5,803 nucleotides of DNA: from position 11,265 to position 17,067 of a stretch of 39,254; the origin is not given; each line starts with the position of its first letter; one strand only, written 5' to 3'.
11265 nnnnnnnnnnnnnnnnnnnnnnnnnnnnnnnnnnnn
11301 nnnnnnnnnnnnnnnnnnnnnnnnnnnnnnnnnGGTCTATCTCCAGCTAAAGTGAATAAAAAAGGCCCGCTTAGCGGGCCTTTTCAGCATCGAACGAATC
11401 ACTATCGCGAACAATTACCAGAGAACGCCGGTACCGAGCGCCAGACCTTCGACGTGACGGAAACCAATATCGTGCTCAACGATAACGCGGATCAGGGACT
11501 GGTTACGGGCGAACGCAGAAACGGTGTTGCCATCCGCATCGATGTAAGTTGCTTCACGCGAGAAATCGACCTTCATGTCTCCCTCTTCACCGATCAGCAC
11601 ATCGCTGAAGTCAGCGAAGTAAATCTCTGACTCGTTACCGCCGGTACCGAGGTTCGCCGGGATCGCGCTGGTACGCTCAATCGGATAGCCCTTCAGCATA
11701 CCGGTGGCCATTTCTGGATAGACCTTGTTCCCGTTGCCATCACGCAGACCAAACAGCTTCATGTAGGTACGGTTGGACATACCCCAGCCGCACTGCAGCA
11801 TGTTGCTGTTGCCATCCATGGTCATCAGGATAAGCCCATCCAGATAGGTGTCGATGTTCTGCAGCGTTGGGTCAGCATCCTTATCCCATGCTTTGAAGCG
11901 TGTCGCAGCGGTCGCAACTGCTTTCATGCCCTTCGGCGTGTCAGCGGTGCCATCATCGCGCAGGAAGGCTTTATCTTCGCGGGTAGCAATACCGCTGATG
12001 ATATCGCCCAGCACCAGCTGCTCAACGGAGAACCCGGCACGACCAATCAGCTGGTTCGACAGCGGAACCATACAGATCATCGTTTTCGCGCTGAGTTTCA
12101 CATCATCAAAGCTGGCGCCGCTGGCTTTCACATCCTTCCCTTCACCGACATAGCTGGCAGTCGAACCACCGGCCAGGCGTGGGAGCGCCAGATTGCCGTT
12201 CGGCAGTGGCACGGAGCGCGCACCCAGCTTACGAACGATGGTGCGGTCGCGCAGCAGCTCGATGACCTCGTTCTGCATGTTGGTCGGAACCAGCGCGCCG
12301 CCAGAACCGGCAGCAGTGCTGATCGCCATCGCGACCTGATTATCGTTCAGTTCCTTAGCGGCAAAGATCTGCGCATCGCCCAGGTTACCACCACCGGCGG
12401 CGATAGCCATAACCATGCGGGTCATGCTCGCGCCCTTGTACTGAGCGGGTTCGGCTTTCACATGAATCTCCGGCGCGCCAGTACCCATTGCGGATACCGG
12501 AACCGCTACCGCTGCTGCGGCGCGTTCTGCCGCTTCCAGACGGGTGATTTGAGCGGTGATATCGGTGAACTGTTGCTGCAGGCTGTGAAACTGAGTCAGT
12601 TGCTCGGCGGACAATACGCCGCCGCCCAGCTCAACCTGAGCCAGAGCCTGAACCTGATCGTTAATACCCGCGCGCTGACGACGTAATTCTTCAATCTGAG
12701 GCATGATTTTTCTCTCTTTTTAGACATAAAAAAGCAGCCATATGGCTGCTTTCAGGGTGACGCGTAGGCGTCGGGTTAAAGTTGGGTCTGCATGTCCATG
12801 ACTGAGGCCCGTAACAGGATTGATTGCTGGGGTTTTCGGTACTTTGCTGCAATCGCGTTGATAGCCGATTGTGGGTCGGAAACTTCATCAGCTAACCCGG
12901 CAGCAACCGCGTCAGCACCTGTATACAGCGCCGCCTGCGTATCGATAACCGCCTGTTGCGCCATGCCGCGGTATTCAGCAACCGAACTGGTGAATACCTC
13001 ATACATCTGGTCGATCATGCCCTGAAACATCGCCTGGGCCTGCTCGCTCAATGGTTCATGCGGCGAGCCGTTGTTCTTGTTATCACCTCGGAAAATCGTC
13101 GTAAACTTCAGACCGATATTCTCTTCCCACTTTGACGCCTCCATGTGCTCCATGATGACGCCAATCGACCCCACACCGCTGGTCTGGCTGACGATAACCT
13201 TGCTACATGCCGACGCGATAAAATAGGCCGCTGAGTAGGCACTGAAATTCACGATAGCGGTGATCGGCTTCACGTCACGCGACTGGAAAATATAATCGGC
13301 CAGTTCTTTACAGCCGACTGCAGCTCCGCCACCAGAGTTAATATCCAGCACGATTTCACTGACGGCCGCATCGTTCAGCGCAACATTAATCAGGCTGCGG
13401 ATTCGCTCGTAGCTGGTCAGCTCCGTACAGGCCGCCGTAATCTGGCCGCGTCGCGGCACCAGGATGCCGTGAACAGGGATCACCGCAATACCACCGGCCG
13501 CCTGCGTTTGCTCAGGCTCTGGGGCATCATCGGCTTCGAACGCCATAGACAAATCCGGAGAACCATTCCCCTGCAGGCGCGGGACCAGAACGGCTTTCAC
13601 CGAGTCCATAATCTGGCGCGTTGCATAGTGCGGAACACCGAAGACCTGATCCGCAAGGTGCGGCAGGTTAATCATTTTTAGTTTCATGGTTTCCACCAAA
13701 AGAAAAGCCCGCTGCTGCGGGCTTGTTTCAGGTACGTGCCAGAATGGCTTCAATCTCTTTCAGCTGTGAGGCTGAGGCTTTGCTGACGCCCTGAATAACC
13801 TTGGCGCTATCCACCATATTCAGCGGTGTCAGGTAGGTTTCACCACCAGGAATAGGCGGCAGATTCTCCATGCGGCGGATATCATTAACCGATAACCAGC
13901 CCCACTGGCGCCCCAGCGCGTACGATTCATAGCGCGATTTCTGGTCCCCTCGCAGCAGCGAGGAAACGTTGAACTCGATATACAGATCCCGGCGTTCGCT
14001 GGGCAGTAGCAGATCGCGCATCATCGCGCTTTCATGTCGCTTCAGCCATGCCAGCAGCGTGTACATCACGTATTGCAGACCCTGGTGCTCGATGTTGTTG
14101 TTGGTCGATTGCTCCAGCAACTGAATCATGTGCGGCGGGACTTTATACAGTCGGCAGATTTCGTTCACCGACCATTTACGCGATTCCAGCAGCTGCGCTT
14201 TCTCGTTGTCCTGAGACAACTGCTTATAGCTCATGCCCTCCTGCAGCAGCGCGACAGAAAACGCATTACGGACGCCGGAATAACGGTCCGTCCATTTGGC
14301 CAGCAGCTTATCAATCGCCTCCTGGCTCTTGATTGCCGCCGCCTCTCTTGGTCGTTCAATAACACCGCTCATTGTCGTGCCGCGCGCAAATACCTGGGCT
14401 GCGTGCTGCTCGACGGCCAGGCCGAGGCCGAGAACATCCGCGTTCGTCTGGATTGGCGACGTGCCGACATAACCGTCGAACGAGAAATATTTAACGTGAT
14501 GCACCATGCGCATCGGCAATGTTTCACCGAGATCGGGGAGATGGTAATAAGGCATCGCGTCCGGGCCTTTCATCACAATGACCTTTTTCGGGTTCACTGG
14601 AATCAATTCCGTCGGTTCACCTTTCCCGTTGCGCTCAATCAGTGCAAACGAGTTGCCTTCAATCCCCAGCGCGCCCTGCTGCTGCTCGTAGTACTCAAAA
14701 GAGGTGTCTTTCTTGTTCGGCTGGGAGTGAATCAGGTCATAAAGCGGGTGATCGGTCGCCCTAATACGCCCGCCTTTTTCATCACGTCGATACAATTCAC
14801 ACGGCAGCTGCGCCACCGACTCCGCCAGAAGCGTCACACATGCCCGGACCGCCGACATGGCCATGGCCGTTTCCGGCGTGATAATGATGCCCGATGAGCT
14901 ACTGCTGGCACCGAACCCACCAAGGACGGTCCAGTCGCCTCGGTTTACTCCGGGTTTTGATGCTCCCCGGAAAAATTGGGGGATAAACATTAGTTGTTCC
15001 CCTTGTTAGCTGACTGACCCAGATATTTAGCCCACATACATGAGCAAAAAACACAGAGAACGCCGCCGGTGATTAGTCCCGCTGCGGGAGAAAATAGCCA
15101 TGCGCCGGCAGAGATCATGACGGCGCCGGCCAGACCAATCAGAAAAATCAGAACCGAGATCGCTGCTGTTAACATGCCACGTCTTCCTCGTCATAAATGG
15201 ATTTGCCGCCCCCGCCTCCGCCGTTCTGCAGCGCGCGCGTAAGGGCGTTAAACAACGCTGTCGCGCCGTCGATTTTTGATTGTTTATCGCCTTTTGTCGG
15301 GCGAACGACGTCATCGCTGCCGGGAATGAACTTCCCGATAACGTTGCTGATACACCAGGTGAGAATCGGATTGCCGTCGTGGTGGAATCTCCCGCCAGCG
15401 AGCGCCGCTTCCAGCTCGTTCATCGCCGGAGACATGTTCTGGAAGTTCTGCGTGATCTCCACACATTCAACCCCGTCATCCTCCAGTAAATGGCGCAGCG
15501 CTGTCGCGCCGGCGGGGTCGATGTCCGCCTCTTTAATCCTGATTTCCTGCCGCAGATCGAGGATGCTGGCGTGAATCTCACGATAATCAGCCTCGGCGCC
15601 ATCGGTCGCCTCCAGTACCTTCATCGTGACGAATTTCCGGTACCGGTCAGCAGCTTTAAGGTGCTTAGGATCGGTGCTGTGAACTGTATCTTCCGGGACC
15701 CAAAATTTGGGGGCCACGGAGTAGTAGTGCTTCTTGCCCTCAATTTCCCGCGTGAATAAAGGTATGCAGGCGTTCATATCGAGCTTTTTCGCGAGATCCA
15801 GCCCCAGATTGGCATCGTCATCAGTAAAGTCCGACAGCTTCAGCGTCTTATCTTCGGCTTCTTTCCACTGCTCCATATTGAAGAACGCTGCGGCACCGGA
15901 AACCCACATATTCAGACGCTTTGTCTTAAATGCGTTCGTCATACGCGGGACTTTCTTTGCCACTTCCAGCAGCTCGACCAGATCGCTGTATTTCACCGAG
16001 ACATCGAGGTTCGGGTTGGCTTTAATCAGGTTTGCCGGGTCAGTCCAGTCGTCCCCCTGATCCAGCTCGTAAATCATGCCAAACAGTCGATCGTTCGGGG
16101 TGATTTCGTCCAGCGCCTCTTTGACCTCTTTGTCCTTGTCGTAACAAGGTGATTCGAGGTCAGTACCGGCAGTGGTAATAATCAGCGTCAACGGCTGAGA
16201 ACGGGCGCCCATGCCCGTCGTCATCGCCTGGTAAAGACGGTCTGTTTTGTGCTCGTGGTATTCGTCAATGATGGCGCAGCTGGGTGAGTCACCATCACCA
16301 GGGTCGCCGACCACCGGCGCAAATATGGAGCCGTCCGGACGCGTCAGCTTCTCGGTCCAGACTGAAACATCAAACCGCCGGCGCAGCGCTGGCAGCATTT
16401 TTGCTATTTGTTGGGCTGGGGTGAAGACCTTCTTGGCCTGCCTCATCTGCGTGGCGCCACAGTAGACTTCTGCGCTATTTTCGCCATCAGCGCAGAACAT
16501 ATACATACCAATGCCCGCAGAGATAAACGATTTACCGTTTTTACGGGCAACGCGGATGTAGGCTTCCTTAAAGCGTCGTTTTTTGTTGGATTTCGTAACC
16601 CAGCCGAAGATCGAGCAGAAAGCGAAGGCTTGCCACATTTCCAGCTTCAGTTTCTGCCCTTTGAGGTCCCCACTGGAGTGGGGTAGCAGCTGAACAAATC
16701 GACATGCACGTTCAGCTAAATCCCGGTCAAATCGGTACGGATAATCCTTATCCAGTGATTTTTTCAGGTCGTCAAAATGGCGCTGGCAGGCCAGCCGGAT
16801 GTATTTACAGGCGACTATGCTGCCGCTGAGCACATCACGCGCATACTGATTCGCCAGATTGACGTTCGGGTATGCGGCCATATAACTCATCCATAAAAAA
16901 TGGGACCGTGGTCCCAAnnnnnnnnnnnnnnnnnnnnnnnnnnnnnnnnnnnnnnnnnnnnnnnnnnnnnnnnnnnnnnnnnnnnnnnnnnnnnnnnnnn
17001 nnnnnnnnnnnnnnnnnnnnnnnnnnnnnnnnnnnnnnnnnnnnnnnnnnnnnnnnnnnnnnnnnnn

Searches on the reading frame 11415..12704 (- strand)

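Call 20: search_protein_families(library=phrogs, proteins=[window:11415-12704:-], max_evalue=0.00001)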
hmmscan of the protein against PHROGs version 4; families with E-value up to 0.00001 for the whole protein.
window:11415-12704:- (429 aa): 3 families
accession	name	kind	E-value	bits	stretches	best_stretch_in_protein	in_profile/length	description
phrog_10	-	head and packaging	2.7e-65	222.7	1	1-426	262-635/752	major head protein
phrog_617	-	head and packaging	1.2e-48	167.5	1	38-429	237-626/626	major head protein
phrog_2263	-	head and packaging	2.5e-10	40.9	1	52-379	186-508/551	major head protein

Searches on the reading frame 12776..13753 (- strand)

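Call 20: search_protein_families(library=phrogs, proteins=[window:12776-13753:-], max_evalue=0.00001)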
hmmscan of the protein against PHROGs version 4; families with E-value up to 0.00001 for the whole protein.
window:12776-13753:- (325 aa): 7 families
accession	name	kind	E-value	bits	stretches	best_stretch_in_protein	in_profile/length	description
phrog_53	-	head and packaging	6.5e-105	353.5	1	26-308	4-295/583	head maturation protease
phrog_33023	-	unknown function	1e-33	117.9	1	84-308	63-291/507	-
phrog_4759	-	unknown function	1.7e-25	91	1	69-208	62-200/209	-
phrog_21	-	head and packaging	1.5e-15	57.1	1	76-308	548-798/1362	portal protein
phrog_24195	-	unknown function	5.8e-10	39.9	1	250-299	4-53/61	-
phrog_16406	-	unknown function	1.5e-08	34.8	1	240-301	390-451/601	-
phrog_8940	-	tail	2.2e-08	35.2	1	248-301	2-55/201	capsid assembly protein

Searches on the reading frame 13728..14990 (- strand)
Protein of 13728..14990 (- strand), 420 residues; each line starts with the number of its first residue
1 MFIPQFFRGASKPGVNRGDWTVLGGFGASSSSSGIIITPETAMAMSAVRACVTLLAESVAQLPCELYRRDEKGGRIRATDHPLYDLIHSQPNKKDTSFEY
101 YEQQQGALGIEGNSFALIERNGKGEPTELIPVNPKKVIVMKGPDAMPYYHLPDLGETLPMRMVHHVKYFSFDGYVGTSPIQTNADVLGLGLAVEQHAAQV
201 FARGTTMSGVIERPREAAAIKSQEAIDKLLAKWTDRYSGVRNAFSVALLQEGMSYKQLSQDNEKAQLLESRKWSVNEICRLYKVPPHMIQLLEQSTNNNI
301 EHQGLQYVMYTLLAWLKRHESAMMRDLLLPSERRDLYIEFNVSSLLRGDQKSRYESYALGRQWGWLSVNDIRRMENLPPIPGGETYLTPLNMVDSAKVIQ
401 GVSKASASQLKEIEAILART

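Call 20: search_protein_families(library=phrogs, proteins=[window:13728-14990:-], max_evalue=0.00001)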
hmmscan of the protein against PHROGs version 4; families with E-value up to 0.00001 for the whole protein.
window:13728-14990:- (420 aa): 7 families
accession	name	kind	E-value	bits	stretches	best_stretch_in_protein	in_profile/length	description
phrog_12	-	head and packaging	3.2e-122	410.7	1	18-403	67-441/646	portal protein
phrog_2662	-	head and packaging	1.8e-78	265.9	1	19-405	36-434/717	portal protein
phrog_5929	-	head and packaging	2.3e-59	201.4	1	192-397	3-204/228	portal protein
phrog_11323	-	unknown function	7e-36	124.2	1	288-398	1-114/130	-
phrog_2271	-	head and packaging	5.4e-26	91.6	1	32-387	39-394/859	portal protein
phrog_21454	-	unknown function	1.6e-13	51.5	1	222-387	9-171/320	-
phrog_4891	-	unknown function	2.6e-06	28.9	1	356-392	3-42/71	-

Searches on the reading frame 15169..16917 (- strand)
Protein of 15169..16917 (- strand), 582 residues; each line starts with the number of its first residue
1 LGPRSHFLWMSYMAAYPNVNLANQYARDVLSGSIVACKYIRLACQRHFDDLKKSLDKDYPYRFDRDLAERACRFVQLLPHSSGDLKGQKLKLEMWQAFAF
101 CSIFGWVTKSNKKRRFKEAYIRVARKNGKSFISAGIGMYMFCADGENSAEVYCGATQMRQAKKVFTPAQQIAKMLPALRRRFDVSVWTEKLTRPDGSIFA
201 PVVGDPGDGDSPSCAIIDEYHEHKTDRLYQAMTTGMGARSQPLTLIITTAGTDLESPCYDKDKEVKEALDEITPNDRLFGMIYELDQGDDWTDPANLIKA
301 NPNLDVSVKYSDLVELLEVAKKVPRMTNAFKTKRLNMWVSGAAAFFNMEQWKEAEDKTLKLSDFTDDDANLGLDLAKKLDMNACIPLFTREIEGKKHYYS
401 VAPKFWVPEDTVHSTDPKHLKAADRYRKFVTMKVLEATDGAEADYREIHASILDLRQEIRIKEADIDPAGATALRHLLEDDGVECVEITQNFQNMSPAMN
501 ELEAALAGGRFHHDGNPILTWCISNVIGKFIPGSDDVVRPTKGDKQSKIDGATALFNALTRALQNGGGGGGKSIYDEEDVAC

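Call 21: search_protein_families(library=phrogs, proteins=[window:15169-16917:-], max_evalue=0.00001)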
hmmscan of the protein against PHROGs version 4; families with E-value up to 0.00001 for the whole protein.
window:15169-16917:- (582 aa): 5 families
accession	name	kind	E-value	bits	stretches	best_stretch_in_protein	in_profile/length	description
phrog_9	-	head and packaging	4.7e-169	565.8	1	24-577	169-678/812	terminase large subunit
phrog_2699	-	head and packaging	3e-81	273.7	1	265-577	5-310/315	terminase large subunit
phrog_4914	-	head and packaging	4.1e-57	194.2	1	14-190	3-185/213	terminase large subunit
phrog_10517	-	head and packaging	2.4e-44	152.3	1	11-166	26-179/207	terminase large subunit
phrog_7331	-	head and packaging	2.2e-25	89.5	1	472-566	4-96/113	terminase large subunit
